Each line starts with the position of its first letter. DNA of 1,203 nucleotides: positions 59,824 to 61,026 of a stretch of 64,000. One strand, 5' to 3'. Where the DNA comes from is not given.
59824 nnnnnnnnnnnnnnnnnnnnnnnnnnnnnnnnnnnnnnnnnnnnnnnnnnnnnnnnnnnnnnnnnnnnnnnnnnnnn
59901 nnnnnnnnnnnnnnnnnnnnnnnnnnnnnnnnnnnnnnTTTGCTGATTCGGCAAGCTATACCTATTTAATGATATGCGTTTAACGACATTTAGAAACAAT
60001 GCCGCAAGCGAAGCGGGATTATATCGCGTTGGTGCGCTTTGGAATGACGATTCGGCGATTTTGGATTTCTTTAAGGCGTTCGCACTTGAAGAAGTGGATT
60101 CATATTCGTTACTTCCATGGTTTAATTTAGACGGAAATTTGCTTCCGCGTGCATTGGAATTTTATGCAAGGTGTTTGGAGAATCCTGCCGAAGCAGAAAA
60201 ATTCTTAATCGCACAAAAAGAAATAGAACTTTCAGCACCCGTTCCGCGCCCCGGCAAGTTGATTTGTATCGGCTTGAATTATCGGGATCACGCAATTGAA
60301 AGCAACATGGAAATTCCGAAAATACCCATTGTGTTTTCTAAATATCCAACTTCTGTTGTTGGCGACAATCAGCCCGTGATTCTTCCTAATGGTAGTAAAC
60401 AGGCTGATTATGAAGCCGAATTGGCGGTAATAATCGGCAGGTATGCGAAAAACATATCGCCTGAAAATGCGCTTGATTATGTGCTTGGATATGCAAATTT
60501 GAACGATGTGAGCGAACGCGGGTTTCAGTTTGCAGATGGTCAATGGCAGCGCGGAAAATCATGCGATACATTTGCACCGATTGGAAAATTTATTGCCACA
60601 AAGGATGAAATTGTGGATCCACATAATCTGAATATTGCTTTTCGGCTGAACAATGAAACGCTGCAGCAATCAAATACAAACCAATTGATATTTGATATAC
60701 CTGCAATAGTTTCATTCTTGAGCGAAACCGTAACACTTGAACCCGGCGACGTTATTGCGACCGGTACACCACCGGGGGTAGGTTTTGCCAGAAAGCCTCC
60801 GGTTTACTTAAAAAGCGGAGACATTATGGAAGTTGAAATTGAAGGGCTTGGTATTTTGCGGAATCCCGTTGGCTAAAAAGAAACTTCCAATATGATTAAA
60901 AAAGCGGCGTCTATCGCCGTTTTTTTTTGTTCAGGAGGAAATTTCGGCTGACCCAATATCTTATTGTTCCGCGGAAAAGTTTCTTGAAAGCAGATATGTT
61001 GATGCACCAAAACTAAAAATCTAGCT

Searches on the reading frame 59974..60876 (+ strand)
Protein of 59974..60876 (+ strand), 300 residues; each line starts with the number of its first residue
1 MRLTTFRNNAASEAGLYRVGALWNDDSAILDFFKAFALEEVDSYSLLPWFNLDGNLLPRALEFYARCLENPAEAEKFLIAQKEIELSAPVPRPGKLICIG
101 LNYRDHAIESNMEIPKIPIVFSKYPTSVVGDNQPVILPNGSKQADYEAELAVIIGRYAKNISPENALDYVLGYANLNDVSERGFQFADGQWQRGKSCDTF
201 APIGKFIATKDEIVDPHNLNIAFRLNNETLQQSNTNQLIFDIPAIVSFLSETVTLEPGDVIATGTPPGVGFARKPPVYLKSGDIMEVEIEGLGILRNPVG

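Call 7: search_protein_families(library=pfam, proteins=[window:59974-60876:+])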
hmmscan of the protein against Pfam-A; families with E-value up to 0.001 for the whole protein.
window:59974-60876:+ (300 aa): 1 family
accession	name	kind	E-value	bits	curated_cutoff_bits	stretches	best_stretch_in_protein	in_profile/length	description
PF01557.24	FAA_hydrolase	-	1.8e-72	243.9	23.9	1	95-299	1-213/214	Fumarylacetoacetate (FAA) hydrolase C-terminal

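Call 68: search_protein_families(library=ncbifam, proteins=[window:59974-60876:+], max_evalue=0.00001)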
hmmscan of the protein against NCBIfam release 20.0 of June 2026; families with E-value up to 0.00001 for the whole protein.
window:59974-60876:+ (300 aa): 6 families
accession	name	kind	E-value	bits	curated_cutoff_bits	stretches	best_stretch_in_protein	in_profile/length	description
NF053535.1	DhyDRhmHlse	equivalog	3.2e-73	246.5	500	1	75-297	52-276/284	2,4-didehydro-3-deoxy-L-rhamnonate hydrolase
TIGR02303.1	HpaG-C-term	equivalog_domain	2.5e-53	181.1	276.4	1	82-299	32-242/245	4-hydroxyphenylacetate degradation bifunctional isomerase/decarboxylase, C-terminal subunit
NF011750.0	PRK15203.1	equivalog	2e-47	161.9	811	1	67-297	198-420/429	4-hydroxyphenylacetate degradation bifunctional isomerase/decarboxylase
NF009399.0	PRK12764.1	equivalog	4.4e-36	124.9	444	1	89-291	17-211/501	fumarylacetoacetate hydrolase family protein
TIGR02305.1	HpaG-N-term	equivalog_domain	1.4e-34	119.4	228.65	1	113-299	28-205/205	4-hydroxyphenylacetate degradation bifunctional isomerase/decarboxylase, N-terminal subunit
NF007967.0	PRK10691.1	equivalog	8.8e-33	113.5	201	1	94-291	17-211/219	fumarylacetoacetate hydrolase family protein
